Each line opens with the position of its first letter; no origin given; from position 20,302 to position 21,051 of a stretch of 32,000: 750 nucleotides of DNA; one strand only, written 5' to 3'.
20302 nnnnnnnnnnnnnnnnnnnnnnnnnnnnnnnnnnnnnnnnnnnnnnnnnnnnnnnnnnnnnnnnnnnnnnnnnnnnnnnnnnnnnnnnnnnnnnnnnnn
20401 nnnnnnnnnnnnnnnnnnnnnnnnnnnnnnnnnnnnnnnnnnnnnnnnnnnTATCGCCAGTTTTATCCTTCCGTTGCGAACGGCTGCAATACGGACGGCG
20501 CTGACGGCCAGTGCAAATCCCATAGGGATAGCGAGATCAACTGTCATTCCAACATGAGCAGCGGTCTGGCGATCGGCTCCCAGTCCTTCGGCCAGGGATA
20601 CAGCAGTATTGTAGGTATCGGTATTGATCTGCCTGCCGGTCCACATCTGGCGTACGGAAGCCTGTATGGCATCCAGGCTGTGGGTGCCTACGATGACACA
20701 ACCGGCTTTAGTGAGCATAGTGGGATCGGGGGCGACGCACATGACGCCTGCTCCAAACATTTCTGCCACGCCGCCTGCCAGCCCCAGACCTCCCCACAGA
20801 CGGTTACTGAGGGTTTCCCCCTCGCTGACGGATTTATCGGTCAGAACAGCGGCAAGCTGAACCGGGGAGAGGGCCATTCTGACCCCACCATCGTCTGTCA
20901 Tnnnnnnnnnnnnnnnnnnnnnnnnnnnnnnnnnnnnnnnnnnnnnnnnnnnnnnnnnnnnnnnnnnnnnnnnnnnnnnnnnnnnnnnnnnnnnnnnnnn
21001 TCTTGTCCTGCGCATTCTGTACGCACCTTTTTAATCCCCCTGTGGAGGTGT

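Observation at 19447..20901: Stand-alone RNase A-like polymorphic toxin with a membrane-helix N-domain, two overlapping immunity paralogs and no delivery domain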

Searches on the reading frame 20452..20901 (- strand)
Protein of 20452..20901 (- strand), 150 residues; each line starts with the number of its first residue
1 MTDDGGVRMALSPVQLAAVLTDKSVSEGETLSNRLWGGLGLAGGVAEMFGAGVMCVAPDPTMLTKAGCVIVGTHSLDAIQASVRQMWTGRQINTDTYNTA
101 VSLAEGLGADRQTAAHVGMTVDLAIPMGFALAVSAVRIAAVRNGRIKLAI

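Call 26: find_homologous_proteins(query=window:20452-20901:-, max_evalue=0.001)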
Query window:20452-20901:- (150 aa): 40 proteins with E <= 0.001 among 434 candidates.
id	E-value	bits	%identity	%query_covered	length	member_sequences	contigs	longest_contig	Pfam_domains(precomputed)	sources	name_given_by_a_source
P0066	1.5e-68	247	76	99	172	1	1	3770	-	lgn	-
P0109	4.6e-65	236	72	99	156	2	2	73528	-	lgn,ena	-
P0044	2.2e-62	227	80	89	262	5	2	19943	PF18431.7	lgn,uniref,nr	uniref:Bacterial CdiA-CT RNAse A domain-containing protein n=1 Tax=Erwinia amylovora ATCC BAA-2158 T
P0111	3.7e-62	226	74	93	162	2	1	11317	-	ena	-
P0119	4.9e-60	219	70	98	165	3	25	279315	-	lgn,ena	-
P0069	1.3e-54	202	66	99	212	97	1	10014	PF18431.7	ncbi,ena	-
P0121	1.5e-54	202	80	76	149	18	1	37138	-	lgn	-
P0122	1.1e-53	199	62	99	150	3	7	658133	-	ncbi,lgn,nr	ncbi:Uncharacterised protein [Serratia entomophila]|nr:Uncharacterised protein [Serratia entomophila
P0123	2.9e-51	191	60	99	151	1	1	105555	-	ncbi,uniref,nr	ncbi:hypothetical protein [Pantoea agglomerans]|uniref:hypothetical protein n=1 Tax=Enterobacter agg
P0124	5.5e-51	190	76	76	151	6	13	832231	-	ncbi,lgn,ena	-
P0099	7.8e-51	190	69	90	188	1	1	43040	PF18431.7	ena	-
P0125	1.7e-49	185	59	99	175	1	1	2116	-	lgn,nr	nr:hypothetical protein [Pantoea allii]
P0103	2.1e-49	185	59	99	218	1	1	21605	PF18431.7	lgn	-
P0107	4.3e-48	181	60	97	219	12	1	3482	PF18431.7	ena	-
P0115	3.3e-47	178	74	73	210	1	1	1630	PF18431.7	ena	-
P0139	1.2e-26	111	46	93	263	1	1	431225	PF18431.7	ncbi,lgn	ncbi:MAG: RNase A-like domain-containing protein [Pseudomonadota bacterium]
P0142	3.2e-23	100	43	93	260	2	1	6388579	PF18431.7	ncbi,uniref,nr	ncbi:hypothetical protein OU995_21365 [Roseateles sp. SL47]|uniref:RNase A-like domain-containing pr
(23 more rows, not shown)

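Call 45: search_protein_representatives(alignment_id=A1)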
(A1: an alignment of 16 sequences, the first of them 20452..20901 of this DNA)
Query: 16 sequences, 208 profile positions. Proteins with E-value up to 0.001 (for the whole library): 835; up to 1e-10: 382; up to 1e-30: 95. The best 150 are listed.
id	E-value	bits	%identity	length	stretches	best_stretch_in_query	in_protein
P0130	5.1e-79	281.7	-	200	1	5-201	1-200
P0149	6.2e-76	271.6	-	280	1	5-186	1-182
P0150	6.7e-74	264.9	-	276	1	5-199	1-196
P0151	9.8e-71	254.6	-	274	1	6-197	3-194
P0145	1.4e-70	254.1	-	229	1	1-206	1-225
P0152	8.5e-69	248.3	-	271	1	3-195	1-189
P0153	4.4e-66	239.4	-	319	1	4-198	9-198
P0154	1.7e-64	234.2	-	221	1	5-197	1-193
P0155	1.1e-63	231.6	-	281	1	5-195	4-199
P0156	1.4e-62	228.0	-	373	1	4-199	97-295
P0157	1.3e-61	224.8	-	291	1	4-197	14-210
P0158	1.6e-61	224.5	-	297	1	6-189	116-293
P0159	2.0e-61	224.2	-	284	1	5-185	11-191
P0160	1.0e-59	218.6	-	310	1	5-205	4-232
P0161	3.7e-59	216.8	-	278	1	4-195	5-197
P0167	3.7e-55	203.7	-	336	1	5-198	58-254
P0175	2.4e-53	197.8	-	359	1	4-201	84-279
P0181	1.5e-50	188.6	-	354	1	4-199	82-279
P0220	7.4e-37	143.9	-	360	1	10-199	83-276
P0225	1.2e-35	140.0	-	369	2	40-196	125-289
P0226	1.5e-35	139.7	-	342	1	8-184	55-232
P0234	1.8e-32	129.6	-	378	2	40-191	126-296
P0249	6.2e-28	114.8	-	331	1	28-141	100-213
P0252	2.9e-27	112.6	-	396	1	28-142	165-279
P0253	2.6e-26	109.5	-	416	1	29-198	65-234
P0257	1.7e-25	106.8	-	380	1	32-164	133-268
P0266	2.3e-23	99.9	-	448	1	36-160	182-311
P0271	6.2e-23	98.5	-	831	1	35-171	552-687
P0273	6.8e-23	98.3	-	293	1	31-139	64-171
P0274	6.9e-23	98.3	-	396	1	29-147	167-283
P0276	1.4e-22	97.3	-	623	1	31-144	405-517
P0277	1.6e-22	97.1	-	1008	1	35-162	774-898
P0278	2.5e-22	96.5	-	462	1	36-143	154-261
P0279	3.1e-22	96.1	-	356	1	35-159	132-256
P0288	1.3e-20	90.8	-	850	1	34-137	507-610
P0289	1.4e-20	90.8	-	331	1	31-137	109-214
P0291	1.7e-20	90.5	-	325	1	35-137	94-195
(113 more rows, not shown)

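Call 46: search_protein_families(library=pfam, proteins=[P0271, P0277, P0276, P0288, P0266, P0252, P0253, P0278, P0257, P0249], max_evalue=0.001)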
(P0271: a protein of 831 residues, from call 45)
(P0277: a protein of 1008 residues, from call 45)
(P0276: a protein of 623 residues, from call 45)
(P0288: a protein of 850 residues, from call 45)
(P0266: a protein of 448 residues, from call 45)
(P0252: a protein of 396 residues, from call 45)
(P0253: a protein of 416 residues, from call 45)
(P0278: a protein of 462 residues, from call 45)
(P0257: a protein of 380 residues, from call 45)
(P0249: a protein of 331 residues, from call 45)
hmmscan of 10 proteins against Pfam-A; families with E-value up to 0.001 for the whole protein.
P0271 (831 aa): 0 families

P0277 (1008 aa): 3 families
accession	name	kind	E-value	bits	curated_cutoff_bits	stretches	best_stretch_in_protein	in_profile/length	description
PF05593.20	RHS_repeat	-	3.2e-24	85.2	22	0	472-501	4-33/38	RHS Repeat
PF13988.11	DUF4225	-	3.8e-06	26.9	25.9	1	774-867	38-133/165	Protein of unknown function (DUF4225)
PF03527.20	RHS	-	0.00035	20.8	27.9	0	551-585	2-36/38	RHS protein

P0276 (623 aa): 1 family
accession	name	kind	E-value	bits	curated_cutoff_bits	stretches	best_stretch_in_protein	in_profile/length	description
PF13988.11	DUF4225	-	0.00011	22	25.9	1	404-505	33-136/165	Protein of unknown function (DUF4225)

P0288 (850 aa): 0 families

P0266 (448 aa): 0 families

P0252 (396 aa): 0 families

P0253 (416 aa): 1 family
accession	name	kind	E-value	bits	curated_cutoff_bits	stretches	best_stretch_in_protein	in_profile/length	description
PF07737.17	ATLF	-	1.2e-17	64.7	27.4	1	233-410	25-192/193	Anthrax toxin lethal factor, N- and C-terminal domain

P0278 (462 aa): 0 families

P0257 (380 aa): 0 families

P0249 (331 aa): 0 families

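Call 55: search_protein_families(library=pfam, alignment_id=A5, max_evalue=0.01)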
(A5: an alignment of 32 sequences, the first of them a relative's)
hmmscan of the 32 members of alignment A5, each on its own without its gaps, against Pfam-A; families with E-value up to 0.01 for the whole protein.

A. member 1, P0249 (331 aa): 1 family
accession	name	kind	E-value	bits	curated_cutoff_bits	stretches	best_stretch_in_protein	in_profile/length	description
PF13988.11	DUF4225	-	0.0086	15.9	25.9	0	111-200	42-133/165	Protein of unknown function (DUF4225)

B. families by the number of members that match (of 32 scanned): 6 families
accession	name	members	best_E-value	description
PF13988.11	DUF4225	10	1.7e-07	Protein of unknown function (DUF4225)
PF04550.17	Phage_holin_3_2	3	0.00025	Phage holin family 2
PF03527.20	RHS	2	0.00035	RHS protein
PF05593.20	RHS_repeat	1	3.2e-24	RHS Repeat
PF07737.17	ATLF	1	1.2e-17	Anthrax toxin lethal factor, N- and C-terminal domain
PF12037.13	ATAD3_N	1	0.007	ATPase family AAA domain-containing protein 3, N-terminal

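Call 61: search_protein_families(library=pfam, proteins=[P0156, P0175, P0181, P0220, P0167, P0226, P0158, P0225, P0234, P0153], max_evalue=0.01)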
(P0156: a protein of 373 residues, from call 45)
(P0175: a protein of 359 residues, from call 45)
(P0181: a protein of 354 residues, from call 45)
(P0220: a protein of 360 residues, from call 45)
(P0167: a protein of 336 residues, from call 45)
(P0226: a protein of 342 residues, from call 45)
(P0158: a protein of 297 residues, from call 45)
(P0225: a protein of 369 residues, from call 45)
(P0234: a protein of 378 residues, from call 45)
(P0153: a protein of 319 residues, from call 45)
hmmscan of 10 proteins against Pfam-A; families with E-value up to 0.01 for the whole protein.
P0156 (373 aa): 1 family
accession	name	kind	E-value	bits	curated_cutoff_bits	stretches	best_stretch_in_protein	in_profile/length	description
PF18431.6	RNAse_A_bac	-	7.9e-35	120.6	27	1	259-371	1-113/113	Bacterial CdiA-CT RNAse A domain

P0175 (359 aa): 2 families
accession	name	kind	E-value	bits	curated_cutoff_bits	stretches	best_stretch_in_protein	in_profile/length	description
PF18431.6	RNAse_A_bac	-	8.4e-25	88.2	27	1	241-354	1-113/113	Bacterial CdiA-CT RNAse A domain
PF13988.11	DUF4225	-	0.00088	19.2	25.9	1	111-208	34-133/165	Protein of unknown function (DUF4225)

P0181 (354 aa): 2 families
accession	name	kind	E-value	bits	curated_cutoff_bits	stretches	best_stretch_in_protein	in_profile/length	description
PF18431.6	RNAse_A_bac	-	9.3e-31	107.4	27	1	239-352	1-113/113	Bacterial CdiA-CT RNAse A domain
PF13988.11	DUF4225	-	0.003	17.4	25.9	1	119-207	44-135/165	Protein of unknown function (DUF4225)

P0220 (360 aa): 1 family
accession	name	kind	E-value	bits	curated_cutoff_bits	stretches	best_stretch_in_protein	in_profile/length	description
PF18431.6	RNAse_A_bac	-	1.4e-18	68.2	27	1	236-357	1-112/113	Bacterial CdiA-CT RNAse A domain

P0167 (336 aa): 1 family
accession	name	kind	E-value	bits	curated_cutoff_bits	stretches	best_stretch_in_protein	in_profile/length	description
PF18431.6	RNAse_A_bac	-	6.9e-30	104.6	27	1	217-334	1-113/113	Bacterial CdiA-CT RNAse A domain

P0226 (342 aa): 1 family
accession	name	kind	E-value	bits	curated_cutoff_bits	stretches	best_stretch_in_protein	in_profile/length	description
PF18431.6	RNAse_A_bac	-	1.5e-17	64.9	27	1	211-340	1-113/113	Bacterial CdiA-CT RNAse A domain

P0158 (297 aa): 2 families
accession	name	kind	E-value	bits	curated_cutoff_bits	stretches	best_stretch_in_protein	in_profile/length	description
PF18431.6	RNAse_A_bac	-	2.1e-05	25.8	27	1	267-295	1-31/113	Bacterial CdiA-CT RNAse A domain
PF04550.17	Phage_holin_3_2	-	0.001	19.9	25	1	134-193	21-81/86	Phage holin family 2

P0225 (369 aa): 1 family
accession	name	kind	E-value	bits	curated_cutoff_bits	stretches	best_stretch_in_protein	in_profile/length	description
PF18431.6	RNAse_A_bac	-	1.1e-23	84.6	27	1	256-367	1-113/113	Bacterial CdiA-CT RNAse A domain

P0234 (378 aa): 1 family
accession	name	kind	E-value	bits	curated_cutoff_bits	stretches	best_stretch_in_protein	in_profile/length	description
PF18431.6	RNAse_A_bac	-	1.4e-17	64.9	27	1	268-378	1-112/113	Bacterial CdiA-CT RNAse A domain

P0153 (319 aa): 1 family
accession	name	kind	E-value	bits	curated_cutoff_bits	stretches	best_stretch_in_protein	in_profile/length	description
PF18431.6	RNAse_A_bac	-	3.4e-10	41.2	27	1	163-201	1-39/113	Bacterial CdiA-CT RNAse A domain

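Call 62: find_encoding_contigs(protein=P0142, flank=10000, max_places=2)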
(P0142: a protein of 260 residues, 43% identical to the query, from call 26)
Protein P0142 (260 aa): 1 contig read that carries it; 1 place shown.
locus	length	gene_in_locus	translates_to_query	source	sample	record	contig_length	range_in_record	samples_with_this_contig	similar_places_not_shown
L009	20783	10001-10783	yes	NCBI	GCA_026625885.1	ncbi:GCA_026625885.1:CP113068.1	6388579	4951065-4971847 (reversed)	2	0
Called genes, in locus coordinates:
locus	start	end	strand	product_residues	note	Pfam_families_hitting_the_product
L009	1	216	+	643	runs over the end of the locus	PF13623:SurA_N_2, PF13624:SurA_N_3, PF13145:Rotamase_2, PF13616:Rotamase_3, PF00639:Rotamase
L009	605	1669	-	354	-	PF00589:Phage_integrase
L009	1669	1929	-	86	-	-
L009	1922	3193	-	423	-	-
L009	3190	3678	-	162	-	PF07799:DUF1643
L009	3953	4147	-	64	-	-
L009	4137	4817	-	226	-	-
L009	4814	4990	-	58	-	-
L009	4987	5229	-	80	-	-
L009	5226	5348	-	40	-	-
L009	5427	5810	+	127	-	-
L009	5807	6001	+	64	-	-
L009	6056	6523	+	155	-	-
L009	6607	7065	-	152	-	-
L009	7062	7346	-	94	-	-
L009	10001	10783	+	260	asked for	PF18431:RNAse_A_bac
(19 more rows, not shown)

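Call 63: find_encoding_contigs(protein=P0139, flank=10000, max_places=2)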
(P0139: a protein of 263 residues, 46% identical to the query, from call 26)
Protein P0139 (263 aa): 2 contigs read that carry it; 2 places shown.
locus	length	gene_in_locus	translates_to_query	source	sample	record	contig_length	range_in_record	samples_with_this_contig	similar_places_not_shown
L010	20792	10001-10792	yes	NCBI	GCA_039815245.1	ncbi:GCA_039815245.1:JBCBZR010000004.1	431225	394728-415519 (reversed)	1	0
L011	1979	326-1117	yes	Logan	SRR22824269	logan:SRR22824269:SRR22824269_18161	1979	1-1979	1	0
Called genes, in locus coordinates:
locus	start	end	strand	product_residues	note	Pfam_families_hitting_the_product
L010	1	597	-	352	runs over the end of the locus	PF00180:Iso_dh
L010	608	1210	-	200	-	PF11967:RecO_N, PF02565:RecO_C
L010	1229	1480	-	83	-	PF04380:BMFP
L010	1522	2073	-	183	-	PF03073:TspO_MBR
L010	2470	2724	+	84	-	-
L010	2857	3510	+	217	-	PF22308:DUF6969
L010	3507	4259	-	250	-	PF01479:S4 (weak), PF01728:FtsJ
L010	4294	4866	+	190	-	-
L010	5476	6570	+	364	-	PF01063:Aminotran_4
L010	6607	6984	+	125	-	PF11964:SpoIIAA-like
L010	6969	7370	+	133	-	-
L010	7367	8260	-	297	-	PF00126:HTH_1, PF03466:LysR_substrate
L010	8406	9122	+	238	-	PF02678:Pirin, PF07883:Cupin_2, PF17954:Pirin_C_2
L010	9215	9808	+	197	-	PF02525:Flavodoxin_2, PF03358:FMN_red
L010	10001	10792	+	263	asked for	PF18431:RNAse_A_bac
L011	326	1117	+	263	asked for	PF18431:RNAse_A_bac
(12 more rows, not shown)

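Call 83: search_protein_families(library=ncbifam, proteins=[P0271, P0288, P0276, P0266, P0278, P0279, P0289, P0291, P0273, P0274], max_evalue=0.001)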
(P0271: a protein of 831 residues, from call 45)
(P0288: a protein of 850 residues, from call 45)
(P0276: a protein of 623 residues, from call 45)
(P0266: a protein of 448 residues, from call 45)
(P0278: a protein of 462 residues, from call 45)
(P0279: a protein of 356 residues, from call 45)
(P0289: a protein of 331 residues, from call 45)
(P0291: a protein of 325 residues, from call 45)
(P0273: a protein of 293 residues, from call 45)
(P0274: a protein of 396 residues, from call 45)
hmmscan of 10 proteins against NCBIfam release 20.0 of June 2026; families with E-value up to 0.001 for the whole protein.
P0271 (831 aa): 2 families
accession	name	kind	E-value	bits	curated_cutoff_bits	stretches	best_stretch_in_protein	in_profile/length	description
TIGR03696.1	Rhs_assc_core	domain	4.7e-25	87.9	32.5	1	340-421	1-76/76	RHS repeat-associated core domain-containing protein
NF041261.1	RHS_core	equivalog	3.3e-11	41.7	2000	1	329-421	1173-1261/1261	RHS element core protein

P0288 (850 aa): 0 families

P0276 (623 aa): 2 families
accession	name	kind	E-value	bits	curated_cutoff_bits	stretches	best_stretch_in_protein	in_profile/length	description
TIGR03696.1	Rhs_assc_core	domain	2.2e-13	50.5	32.5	1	304-402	1-75/76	RHS repeat-associated core domain-containing protein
NF041261.1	RHS_core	equivalog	4.3e-07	28.1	2000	1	274-357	1154-1237/1261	RHS element core protein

P0266 (448 aa): 1 family
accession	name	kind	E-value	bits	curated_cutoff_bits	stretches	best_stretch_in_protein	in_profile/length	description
TIGR03696.1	Rhs_assc_core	domain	4e-13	49.7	32.5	1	52-145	1-76/76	RHS repeat-associated core domain-containing protein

P0278 (462 aa): 2 families
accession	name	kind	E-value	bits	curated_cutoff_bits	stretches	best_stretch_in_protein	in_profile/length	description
TIGR03696.1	Rhs_assc_core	domain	1.5e-17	63.9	32.5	1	39-119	1-75/76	RHS repeat-associated core domain-containing protein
NF041261.1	RHS_core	equivalog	0.00044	18.2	2000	1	52-117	1195-1258/1261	RHS element core protein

P0279 (356 aa): 1 family
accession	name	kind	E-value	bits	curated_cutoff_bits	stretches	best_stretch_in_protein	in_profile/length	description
TIGR03696.1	Rhs_assc_core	domain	5.1e-15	55.7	32.5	1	34-118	1-75/76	RHS repeat-associated core domain-containing protein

P0289 (331 aa): 1 family
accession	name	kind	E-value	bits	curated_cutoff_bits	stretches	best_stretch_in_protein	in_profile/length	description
TIGR03696.1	Rhs_assc_core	domain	1.5e-12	47.8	32.5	1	33-107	22-75/76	RHS repeat-associated core domain-containing protein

P0291 (325 aa): 2 families
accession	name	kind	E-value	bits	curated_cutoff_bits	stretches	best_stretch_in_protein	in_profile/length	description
TIGR03696.1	Rhs_assc_core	domain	1e-20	74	32.5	1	11-90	1-76/76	RHS repeat-associated core domain-containing protein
NF041261.1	RHS_core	equivalog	2.3e-08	32.4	2000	1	2-89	1175-1260/1261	RHS element core protein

P0273 (293 aa): 1 family
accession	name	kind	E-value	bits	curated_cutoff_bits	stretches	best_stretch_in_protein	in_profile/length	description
TIGR03696.1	Rhs_assc_core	domain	0.00022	21.6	32.5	1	29-63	42-75/76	RHS repeat-associated core domain-containing protein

P0274 (396 aa): 1 family
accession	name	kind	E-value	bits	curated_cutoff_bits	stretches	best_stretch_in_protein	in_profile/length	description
TIGR03696.1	Rhs_assc_core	domain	1.9e-09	37.9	32.5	1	92-155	17-75/76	RHS repeat-associated core domain-containing protein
